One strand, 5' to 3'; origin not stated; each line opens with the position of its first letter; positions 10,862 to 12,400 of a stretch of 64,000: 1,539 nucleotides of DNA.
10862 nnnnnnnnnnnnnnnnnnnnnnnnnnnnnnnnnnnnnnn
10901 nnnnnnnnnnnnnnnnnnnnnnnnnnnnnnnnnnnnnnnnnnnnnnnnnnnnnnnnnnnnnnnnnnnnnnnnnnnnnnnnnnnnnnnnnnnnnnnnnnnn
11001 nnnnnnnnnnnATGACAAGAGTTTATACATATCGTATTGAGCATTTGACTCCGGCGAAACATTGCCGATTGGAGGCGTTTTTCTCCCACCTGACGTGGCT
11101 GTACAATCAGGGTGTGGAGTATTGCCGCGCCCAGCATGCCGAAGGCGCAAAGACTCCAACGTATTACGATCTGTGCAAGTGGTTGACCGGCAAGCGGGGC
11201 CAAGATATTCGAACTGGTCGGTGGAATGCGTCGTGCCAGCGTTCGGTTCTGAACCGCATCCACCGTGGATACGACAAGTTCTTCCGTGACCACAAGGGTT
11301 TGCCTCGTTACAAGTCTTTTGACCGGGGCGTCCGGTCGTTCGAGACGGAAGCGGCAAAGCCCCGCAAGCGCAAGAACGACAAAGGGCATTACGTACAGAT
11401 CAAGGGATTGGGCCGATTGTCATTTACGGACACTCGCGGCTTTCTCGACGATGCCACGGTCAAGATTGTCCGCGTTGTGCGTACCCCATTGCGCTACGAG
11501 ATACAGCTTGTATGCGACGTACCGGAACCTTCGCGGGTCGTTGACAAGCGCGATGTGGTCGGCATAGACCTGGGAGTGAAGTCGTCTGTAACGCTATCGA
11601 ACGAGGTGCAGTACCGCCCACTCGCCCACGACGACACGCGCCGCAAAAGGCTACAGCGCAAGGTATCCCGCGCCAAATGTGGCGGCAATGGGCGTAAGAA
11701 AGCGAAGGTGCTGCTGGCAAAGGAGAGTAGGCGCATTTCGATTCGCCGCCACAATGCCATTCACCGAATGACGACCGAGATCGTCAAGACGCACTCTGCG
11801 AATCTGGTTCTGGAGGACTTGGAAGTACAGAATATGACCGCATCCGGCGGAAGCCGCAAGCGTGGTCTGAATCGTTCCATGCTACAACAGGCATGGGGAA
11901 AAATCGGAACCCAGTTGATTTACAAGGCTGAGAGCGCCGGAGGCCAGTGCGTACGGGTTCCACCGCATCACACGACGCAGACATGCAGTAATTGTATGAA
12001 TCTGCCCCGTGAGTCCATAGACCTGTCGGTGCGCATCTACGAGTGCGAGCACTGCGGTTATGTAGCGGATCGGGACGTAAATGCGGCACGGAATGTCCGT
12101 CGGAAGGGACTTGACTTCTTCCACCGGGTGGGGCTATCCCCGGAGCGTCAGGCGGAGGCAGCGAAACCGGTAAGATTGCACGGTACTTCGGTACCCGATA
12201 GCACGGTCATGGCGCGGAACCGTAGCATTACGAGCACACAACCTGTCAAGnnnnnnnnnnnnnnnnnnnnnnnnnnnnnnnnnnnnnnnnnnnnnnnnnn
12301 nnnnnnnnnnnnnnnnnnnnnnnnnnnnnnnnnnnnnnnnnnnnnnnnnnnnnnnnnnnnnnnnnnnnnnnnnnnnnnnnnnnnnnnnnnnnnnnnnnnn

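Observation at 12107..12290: Candidate omega-RNA scaffold in the tnpB 3' end, including a UUCG-capped hairpin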

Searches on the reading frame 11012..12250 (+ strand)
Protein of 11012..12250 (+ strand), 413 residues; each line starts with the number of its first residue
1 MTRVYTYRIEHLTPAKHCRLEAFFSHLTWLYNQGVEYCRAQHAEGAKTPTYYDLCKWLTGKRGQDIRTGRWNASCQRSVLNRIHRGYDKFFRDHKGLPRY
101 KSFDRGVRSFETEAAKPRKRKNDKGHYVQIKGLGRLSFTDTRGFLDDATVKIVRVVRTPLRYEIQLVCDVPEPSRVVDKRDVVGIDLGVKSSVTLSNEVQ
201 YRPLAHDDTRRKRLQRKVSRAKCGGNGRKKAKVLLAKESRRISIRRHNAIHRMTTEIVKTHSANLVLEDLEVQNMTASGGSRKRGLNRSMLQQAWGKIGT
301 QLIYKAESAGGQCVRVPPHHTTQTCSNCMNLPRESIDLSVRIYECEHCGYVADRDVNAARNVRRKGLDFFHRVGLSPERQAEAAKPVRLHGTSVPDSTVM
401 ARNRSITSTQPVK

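Call 3: search_protein_families(library=pfam, proteins=[window:11012-12250:+], max_evalue=0.01)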
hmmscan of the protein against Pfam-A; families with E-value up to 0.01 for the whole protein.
window:11012-12250:+ (413 aa): 2 families
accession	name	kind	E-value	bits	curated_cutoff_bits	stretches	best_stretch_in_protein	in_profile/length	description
PF07282.18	Cas12f1-like_TNB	-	5.3e-22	78.2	26.3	1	295-362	1-60/60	Cas12f1-like, TNB domain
PF01385.25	OrfB_IS605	-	2e-16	60.7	30.5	1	165-276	1-117/120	Probable transposase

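Call 7: find_related_loci(query=window:11012-12250:+, collection=genome_contigs, flank=3000)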
Query window:11012-12250:+ (413 aa) in genome_contigs; peptide patterns used: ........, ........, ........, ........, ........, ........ (x = any residue, [..] = any of these).
50 stretches matched a pattern; 6 encode a relative of the query (tblastn E <= 1e-3); 6 distinct loci.
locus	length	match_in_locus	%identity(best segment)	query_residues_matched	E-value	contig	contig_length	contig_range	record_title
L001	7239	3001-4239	91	1-413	0e+0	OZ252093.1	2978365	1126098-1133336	MAG: Rhodothermales bacterium isolate 6d7e3f05-e9b0-42b1-9b57-d28f79994439 genome assembly, chromosome: 1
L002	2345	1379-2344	89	1-322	0e+0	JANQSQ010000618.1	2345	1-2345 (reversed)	MAG: Rhodothermales bacterium isolate IP30a_bin.15 k99_110554, whole genome shotgun sequence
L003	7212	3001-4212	70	1-405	0e+0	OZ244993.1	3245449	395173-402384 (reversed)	MAG: Rhodothermales bacterium isolate ceceef6d-0efe-4d9a-b7e8-778d3fd0e989 genome assembly, chromosome: 1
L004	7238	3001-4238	92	1-413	0e+0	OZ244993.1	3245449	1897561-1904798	MAG: Rhodothermales bacterium isolate ceceef6d-0efe-4d9a-b7e8-778d3fd0e989 genome assembly, chromosome: 1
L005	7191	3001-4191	58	1-406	1e-145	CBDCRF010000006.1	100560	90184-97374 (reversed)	MAG: Gammaproteobacteria bacterium isolate ed37e13b-53fa-493c-b8f4-17445a644a29 genome assembly, contig: contig_6, whole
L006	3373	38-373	87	302-413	4e-60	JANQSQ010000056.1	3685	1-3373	MAG: Rhodothermales bacterium isolate IP30a_bin.15 k99_740795, whole genome shotgun sequence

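Call 12: find_homologous_proteins(query=window:11012-12250:+, max_evalue=1e-20)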
Query window:11012-12250:+ (413 aa): 299 proteins with E <= 1e-20 among 3820 candidates; the best 120 are listed.
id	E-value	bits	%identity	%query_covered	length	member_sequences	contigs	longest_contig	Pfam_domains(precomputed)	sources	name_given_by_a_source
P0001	4.8e-257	870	91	100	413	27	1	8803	PF01385.26,PF07282.19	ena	-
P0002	2.6e-204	697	77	98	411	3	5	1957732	PF01385.26,PF07282.19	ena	-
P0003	1.6e-196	671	75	98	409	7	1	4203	PF01385.26,PF07282.19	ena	-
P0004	5.4e-183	626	70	98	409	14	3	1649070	PF01385.26,PF07282.19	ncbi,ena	-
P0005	5.5e-181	620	69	98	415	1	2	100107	PF01385.26,PF07282.19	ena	-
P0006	4.8e-180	617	69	98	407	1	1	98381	PF01385.26,PF07282.19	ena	-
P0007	6.4e-177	606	69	94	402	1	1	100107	PF01385.26,PF07282.19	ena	-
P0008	8.4e-176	603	68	98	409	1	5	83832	PF01385.26,PF07282.19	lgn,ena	-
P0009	3.1e-175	601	68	98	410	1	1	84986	PF01385.26,PF07282.19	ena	-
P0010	1.2e-150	520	62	95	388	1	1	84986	PF01385.26,PF07282.19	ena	-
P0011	2.1e-148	513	61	98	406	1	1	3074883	PF01385.26,PF07282.19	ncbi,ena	-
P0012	5.1e-146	505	61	94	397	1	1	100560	PF01385.26,PF07282.19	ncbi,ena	-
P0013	4.1e-145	502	61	94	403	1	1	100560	PF01385.26,PF07282.19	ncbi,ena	-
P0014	2.3e-144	499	58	98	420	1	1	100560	PF01385.26,PF07282.19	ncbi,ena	-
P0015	1.0e-141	491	61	91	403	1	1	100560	PF01385.26,PF07282.19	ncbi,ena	-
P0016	6.0e-141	488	63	89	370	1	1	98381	PF01385.26,PF07282.19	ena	-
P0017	1.1e-132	461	61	85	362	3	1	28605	PF01385.26,PF07282.19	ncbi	-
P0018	1.8e-127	444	60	85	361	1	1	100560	PF01385.26,PF07282.19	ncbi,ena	-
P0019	9.1e-127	441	56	91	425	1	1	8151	PF01385.26,PF07282.19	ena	-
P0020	4.7e-125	436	55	91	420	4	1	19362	PF01385.26,PF07282.19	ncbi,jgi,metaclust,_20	metaclust:\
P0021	1.1e-121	425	53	93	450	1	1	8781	PF01385.26,PF07282.19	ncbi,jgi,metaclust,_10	metaclust:\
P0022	3.1e-121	423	52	96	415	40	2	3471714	PF01385.26,PF07282.19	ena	-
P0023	3.1e-120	420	52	91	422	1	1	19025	PF01385.26,PF07282.19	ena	-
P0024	4.5e-117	409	56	86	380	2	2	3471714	PF01385.26,PF07282.19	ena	-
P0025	2.5e-109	384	50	93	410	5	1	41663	PF01385.26,PF07282.19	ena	-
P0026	8.8e-108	379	50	93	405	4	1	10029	PF01385.26,PF07282.19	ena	-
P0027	2.3e-106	374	49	93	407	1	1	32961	PF01385.26,PF07282.19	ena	-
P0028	5.7e-101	356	49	91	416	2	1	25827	PF01385.26,PF07282.19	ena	-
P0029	3.2e-100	354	55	77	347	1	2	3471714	PF01385.26,PF07282.19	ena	-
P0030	2.2e-96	341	48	89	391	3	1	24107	PF01385.26,PF07282.19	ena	-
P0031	1.2e-93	332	50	80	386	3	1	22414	PF01385.26,PF07282.19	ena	-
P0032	7.4e-89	317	54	73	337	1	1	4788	PF01385.26,PF07282.19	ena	-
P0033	3.1e-86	308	48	88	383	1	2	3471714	PF01385.26,PF07282.19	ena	-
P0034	1.7e-84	302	54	39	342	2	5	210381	PF01385.26,PF07282.19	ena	-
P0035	1.8e-78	282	44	91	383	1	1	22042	PF01385.26,PF07282.19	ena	-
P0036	4.4e-78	281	45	85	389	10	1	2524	PF01385.26,PF07282.19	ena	-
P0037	2.7e-77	278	42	89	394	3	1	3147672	PF01385.26,PF07282.19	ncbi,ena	-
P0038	3.4e-77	278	48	77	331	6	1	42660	PF01385.26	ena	-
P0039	5.6e-75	271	43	87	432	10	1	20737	PF01385.26,PF07282.19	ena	-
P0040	1.0e-74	270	48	73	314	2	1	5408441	PF01385.26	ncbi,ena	-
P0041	4.7e-73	264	41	90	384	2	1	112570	PF01385.26,PF07282.19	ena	-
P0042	1.3e-72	263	41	93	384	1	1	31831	PF01385.26,PF07282.19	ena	-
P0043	6.1e-72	261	42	86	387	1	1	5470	PF01385.26,PF07282.19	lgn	-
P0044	5.3e-71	258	41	91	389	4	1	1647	PF01385.26,PF07282.19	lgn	-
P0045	1.3e-70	256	42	87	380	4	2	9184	PF01385.26,PF07282.19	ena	-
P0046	4.0e-70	255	42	86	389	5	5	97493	PF01385.26,PF07282.19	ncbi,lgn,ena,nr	ncbi:MAG: transposase [Gemmatimonadota bacterium]|nr:transposase [Gemmatimonadota bacterium]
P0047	8.1e-70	254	41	93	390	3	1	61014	PF01385.26,PF07282.19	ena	-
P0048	3.0e-69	252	54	57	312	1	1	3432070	PF01385.26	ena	-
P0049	5.1e-69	251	40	89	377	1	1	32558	PF01385.26,PF07282.19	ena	-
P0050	1.1e-68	250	40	92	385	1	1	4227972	PF01385.26,PF07282.19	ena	-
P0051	2.8e-68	249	41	84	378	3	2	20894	PF01385.26,PF07282.19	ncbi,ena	-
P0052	5.4e-68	248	39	89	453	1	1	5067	PF01385.26,PF07282.19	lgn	-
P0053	1.1e-67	247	40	90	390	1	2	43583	PF01385.26,PF07282.19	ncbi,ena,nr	ncbi:MAG: transposase [Gemmatimonadota bacterium]|nr:transposase [Gemmatimonadota bacterium] MDE2984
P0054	3.6e-67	245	41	92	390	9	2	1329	PF01385.26,PF07282.19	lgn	-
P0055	3.8e-67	245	39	96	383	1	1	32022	PF01385.26,PF07282.19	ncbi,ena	-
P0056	9.5e-67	244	41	89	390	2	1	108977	PF01385.26,PF07282.19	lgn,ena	-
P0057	4.7e-66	241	42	87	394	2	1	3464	PF01385.26,PF07282.19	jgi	-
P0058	2.7e-64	236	37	88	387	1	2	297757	PF01385.26,PF07282.19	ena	-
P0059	3.6e-64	235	40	88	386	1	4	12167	PF01385.26,PF07282.19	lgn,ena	-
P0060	3.1e-63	232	37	100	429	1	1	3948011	PF01385.26,PF07282.19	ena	-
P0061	3.2e-63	232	41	87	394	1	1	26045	PF01385.26,PF07282.19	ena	-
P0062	3.4e-62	229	39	88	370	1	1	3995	PF01385.26,PF07282.19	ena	-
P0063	8.9e-60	221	39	90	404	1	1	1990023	PF01385.26,PF07282.19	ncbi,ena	-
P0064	1.0e-59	221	41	77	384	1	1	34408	PF01385.26,PF07282.19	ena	-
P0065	8.1e-59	218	38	87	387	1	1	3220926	PF01385.26,PF07282.19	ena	-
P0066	9.3e-59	217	38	87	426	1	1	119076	PF01385.26,PF07282.19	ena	-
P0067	5.8e-58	215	39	86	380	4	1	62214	PF01385.26,PF07282.19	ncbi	-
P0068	7.7e-58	214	39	86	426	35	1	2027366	PF01385.26,PF07282.19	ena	-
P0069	5.6e-57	212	37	87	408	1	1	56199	PF01385.26,PF07282.19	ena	-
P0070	7.5e-57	211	49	59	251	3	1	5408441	PF01385.26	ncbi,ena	-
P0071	1.4e-56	210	38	90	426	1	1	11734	PF01385.26,PF07282.19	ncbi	-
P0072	2.8e-56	209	37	94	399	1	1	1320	PF01385.26,PF07282.19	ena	-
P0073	3.1e-56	209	39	88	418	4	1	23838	PF01385.26,PF07282.19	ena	-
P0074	2.0e-55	206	35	89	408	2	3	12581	PF01385.26,PF07282.19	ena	-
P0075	3.4e-55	206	38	87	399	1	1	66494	PF01385.26,PF07282.19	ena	-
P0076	7.9e-55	204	37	89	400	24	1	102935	PF01385.26,PF07282.19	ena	-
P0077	2.9e-54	203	38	88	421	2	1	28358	PF01385.26,PF07282.19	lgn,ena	-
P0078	5.9e-54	202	36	86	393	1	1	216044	PF01385.26,PF07282.19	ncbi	-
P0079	8.9e-54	201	37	86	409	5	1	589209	PF01385.26,PF07282.19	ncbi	-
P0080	1.6e-53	200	37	85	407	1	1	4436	PF01385.26,PF07282.19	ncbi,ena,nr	ncbi:MAG: IS200/IS605 family element transposase accessory protein TnpB [Boseongicola sp. SB0662_bin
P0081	4.3e-53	199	38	82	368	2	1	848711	PF01385.26,PF07282.19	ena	-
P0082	5.3e-51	192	38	88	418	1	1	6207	PF01385.26,PF07282.19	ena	-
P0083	6.0e-51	192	40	68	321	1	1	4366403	PF01385.26,PF07282.19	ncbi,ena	-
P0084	2.5e-50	190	36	86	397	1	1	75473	PF01385.26,PF07282.19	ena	-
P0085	2.7e-50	189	35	89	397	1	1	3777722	PF01385.26,PF07282.19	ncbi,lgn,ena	-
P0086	1.0e-49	188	40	72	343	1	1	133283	PF01385.26,PF07282.19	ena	-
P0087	1.4e-48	184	35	91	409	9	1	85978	PF01385.26,PF07282.19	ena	-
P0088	1.5e-48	184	36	78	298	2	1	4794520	PF07282.19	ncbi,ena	-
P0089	2.3e-48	183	35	89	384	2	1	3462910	PF01385.26,PF07282.19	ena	-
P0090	6.8e-48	182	35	86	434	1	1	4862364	PF01385.26,PF07282.19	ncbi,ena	-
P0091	2.0e-47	180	39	76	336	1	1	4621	PF01385.26,PF07282.19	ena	-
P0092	1.5e-46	177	36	86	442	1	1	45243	PF01385.26,PF07282.19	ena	-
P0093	1.8e-44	170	34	86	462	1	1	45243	PF01385.26,PF07282.19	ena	-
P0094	8.7e-44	168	42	58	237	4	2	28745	PF01385.26,PF07282.19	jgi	-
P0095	1.2e-41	161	39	70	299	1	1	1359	PF01385.26,PF07282.19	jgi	-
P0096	6.6e-41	159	36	76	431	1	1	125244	PF01385.26,PF07282.19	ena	-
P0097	3.2e-40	156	34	88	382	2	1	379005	PF01385.26,PF07282.19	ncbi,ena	-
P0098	2.8e-37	147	34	79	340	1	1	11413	PF01385.26,PF07282.19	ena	-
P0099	1.2e-36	145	33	83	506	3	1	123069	PF01385.26,PF07282.19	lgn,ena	-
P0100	6.7e-36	142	30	90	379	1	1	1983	PF12323.15,PF01385.26,PF07282.19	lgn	-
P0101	3.6e-35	140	32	87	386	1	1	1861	PF12323.15,PF01385.26,PF07282.19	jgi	jgi:putative transposase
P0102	7.5e-35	139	32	82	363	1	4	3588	PF12323.15,PF01385.26,PF07282.19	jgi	-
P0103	1.2e-34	138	31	94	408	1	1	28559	PF12323.15,PF01385.26,PF07282.19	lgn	-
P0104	3.6e-34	136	32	89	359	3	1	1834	PF12323.15,PF01385.26,PF07282.19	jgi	-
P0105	4.4e-34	136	32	88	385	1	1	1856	PF12323.15,PF01385.26,PF07282.19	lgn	-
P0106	5.0e-34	136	34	88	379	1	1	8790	PF12323.15,PF01385.26,PF07282.19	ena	-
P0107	5.2e-34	136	31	87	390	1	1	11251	PF01385.26,PF07282.19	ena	-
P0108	6.3e-34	136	33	88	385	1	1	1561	PF12323.15,PF01385.26,PF07282.19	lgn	-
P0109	1.3e-33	135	31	82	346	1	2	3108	PF01385.26,PF07282.19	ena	-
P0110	2.7e-33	134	52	29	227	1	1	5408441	PF07282.19,PF12762.14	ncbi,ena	-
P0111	9.5e-33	132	30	89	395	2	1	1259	PF12323.15,PF01385.26,PF07282.19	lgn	-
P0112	1.7e-32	131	37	67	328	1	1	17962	PF01385.26,PF07282.19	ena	-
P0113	2.7e-32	130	30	93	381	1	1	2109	PF12323.15,PF01385.26,PF07282.19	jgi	-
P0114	2.7e-32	130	32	89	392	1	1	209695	PF12323.15,PF01385.26,PF07282.19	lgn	-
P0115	3.5e-32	130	31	88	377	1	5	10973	PF12323.15,PF01385.26,PF07282.19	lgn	-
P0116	6.5e-32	129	32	88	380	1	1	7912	PF12323.15,PF01385.26,PF07282.19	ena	-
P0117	1.8e-31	128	30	91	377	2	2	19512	PF12323.15,PF01385.26,PF07282.19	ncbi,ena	-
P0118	3.4e-31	127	32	89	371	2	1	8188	PF12323.15,PF01385.26,PF07282.19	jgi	-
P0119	4.4e-31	126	31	81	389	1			PF12323.15,PF01385.26,PF07282.19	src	-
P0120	5.9e-31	126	33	73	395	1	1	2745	PF12323.15,PF01385.26,PF07282.19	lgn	-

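Call 14: find_related_loci(query=A3, collection=metagenome_contigs, flank=2500)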
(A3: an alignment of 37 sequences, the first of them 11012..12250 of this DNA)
Query A3 (413 aa) in metagenome_contigs; peptide patterns used: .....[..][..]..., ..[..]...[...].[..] (x = any residue, [..] = any of these).
600 stretches matched a pattern (row limit reached: there are more); 518 encode a relative of the query (tblastn E <= 1e-3); the best 80 are kept; 80 distinct loci.
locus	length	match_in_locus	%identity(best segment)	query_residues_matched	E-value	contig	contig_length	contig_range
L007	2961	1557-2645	29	1-367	7e-40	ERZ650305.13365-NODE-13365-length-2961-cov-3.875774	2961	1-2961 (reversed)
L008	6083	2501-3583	32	3-367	4e-38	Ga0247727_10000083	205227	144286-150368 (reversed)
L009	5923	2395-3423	31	27-362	1e-37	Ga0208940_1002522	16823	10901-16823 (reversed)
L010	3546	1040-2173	30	1-366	9e-37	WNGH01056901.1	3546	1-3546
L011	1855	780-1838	30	1-362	5e-37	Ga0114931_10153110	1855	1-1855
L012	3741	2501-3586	30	1-368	7e-36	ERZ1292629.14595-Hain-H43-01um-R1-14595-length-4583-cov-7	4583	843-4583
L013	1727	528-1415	33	69-362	3e-36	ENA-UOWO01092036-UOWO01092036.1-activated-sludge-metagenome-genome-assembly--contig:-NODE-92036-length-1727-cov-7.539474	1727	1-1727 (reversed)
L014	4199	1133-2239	31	1-367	5e-35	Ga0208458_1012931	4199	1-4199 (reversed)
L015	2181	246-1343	27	1-367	6e-35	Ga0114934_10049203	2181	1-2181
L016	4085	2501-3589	27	1-367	1e-34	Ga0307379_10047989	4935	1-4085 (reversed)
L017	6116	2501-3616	31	5-376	1e-34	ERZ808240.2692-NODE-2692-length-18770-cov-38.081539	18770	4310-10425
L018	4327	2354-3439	27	1-363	2e-34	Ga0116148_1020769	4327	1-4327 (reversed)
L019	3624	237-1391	29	1-381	1e-34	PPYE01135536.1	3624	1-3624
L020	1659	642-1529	33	69-362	9e-35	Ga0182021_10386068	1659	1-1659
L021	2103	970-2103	28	1-384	6e-34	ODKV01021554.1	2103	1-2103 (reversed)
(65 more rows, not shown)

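Call 15: find_encoding_contigs(protein=P0002, flank=3000, max_places=6)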
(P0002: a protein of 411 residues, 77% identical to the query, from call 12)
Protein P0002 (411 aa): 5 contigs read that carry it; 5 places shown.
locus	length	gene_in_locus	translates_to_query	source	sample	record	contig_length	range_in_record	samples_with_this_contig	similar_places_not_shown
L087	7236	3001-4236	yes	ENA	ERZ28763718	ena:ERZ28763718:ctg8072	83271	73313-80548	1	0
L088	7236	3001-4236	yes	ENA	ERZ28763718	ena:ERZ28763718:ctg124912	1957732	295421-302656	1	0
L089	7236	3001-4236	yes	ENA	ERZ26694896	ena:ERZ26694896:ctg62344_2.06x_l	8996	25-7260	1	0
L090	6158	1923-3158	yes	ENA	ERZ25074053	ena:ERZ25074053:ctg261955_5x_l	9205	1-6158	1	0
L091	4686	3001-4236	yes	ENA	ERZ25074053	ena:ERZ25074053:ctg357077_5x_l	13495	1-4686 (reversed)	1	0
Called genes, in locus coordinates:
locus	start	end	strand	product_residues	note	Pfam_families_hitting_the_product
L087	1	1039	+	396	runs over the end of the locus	PF05222:AlaDh_PNT_N, PF01262:AlaDh_PNT_C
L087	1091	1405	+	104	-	PF12769:PNTB_4TM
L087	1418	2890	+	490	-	PF02233:PNTB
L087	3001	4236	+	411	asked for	PF01385:OrfB_IS605, PF07282:Cas12f1-like_TNB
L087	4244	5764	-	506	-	PF00474:SSF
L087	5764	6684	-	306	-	PF00701:DHDPS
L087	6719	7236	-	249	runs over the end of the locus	PF25182:NonGDSL (weak), PF00657:Lipase_GDSL, PF13472:Lipase_GDSL_2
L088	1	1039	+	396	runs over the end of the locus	PF05222:AlaDh_PNT_N, PF01262:AlaDh_PNT_C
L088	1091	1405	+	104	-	PF12769:PNTB_4TM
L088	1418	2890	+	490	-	PF02233:PNTB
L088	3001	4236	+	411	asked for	PF01385:OrfB_IS605, PF07282:Cas12f1-like_TNB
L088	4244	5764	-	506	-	PF00474:SSF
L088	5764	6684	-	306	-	PF00701:DHDPS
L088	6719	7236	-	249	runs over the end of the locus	PF25182:NonGDSL (weak), PF00657:Lipase_GDSL, PF13472:Lipase_GDSL_2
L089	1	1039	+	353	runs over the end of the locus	?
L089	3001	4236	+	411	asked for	PF01385:OrfB_IS605, PF07282:Cas12f1-like_TNB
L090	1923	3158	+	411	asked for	PF01385:OrfB_IS605, PF07282:Cas12f1-like_TNB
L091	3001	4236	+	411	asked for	PF01385:OrfB_IS605, PF07282:Cas12f1-like_TNB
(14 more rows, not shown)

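Call 16: find_encoding_contigs(protein=P0003, flank=3000, max_places=4)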
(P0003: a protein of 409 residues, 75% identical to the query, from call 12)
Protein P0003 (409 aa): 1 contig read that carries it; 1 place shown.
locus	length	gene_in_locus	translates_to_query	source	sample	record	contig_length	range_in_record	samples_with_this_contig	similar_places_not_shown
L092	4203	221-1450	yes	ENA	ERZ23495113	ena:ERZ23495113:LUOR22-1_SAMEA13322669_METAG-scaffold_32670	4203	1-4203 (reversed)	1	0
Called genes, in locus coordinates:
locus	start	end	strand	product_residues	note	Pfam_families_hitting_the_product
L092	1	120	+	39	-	?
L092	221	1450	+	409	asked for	PF01385:OrfB_IS605, PF07282:Cas12f1-like_TNB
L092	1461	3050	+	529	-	PF07881:Fucose_iso_N1 (weak), PF02952:Fucose_iso_C (faint)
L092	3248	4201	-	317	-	?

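Call 17: find_encoding_contigs(protein=P0005, flank=10000, max_places=4)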
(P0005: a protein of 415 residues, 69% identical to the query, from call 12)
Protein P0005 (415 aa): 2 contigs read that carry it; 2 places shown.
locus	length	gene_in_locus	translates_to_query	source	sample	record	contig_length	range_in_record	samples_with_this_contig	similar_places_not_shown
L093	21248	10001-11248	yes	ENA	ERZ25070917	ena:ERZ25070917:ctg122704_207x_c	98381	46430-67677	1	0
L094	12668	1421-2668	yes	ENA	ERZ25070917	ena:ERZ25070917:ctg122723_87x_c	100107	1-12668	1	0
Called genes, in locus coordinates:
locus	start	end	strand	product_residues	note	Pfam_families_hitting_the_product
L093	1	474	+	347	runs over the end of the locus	-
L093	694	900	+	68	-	-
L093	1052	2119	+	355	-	-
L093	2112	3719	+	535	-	-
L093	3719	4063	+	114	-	-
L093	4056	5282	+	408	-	-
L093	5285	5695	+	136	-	-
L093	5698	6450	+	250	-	-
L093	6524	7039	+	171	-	-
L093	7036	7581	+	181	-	-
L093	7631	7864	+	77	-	-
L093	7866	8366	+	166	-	-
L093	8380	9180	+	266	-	-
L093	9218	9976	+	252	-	-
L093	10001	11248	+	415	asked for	PF01385:OrfB_IS605, PF07282:Cas12f1-like_TNB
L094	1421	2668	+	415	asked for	PF01385:OrfB_IS605, PF07282:Cas12f1-like_TNB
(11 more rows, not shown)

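Call 18: find_encoding_contigs(protein=P0009, flank=10000, max_places=4)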
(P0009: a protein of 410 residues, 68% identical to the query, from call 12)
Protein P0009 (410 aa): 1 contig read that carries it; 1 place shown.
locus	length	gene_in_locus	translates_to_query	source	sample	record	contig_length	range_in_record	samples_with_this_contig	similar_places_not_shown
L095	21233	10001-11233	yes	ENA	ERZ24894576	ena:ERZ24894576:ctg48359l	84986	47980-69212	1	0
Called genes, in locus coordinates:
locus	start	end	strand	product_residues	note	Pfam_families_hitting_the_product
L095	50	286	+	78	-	-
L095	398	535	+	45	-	-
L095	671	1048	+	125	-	-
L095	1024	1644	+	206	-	PF05838:Glyco_hydro_108, PF09374:PG_binding_3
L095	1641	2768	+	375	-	PF18962:Por_Secre_tail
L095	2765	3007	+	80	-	-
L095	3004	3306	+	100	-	-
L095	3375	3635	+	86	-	-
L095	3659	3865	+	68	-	-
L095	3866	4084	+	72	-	-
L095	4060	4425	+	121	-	-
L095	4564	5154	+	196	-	-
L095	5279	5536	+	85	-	-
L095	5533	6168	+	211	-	PF07510:GmrSD_C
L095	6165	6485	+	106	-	-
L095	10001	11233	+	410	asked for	PF01385:OrfB_IS605, PF07282:Cas12f1-like_TNB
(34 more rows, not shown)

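Call 19: find_encoding_contigs(protein=P0011, flank=3000, max_places=3)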
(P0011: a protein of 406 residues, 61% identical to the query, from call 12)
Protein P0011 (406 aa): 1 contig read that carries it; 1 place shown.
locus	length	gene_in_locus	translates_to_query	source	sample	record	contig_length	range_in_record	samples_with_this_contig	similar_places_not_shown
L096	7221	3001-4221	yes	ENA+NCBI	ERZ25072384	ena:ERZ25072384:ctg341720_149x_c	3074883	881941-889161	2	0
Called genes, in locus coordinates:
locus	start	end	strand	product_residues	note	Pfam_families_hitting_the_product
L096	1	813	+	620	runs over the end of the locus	-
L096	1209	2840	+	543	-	-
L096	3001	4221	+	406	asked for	PF01385:OrfB_IS605, PF07282:Cas12f1-like_TNB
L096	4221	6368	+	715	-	PF12161:HsdM_N, PF02384:N6_Mtase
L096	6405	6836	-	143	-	PF13274:SocA_Panacea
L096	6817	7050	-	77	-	-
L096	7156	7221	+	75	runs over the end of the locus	-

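Call 20: find_encoding_contigs(protein=P0013, flank=10000, max_places=3)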
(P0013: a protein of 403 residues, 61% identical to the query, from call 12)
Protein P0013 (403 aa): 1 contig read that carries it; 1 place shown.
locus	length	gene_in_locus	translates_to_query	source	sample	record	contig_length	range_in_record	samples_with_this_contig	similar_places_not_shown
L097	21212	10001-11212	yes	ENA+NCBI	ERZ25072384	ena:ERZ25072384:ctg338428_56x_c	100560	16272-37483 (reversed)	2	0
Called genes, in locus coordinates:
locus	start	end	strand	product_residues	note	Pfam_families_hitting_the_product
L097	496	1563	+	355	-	-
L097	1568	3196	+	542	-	-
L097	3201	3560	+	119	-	-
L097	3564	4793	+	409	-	PF05065:Phage_capsid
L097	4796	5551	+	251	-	-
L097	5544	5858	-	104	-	-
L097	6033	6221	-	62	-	-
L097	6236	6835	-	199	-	-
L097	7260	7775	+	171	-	-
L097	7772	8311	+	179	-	-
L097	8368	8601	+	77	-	-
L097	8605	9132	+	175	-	-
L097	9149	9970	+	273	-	-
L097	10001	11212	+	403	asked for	PF01385:OrfB_IS605, PF07282:Cas12f1-like_TNB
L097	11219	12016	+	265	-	-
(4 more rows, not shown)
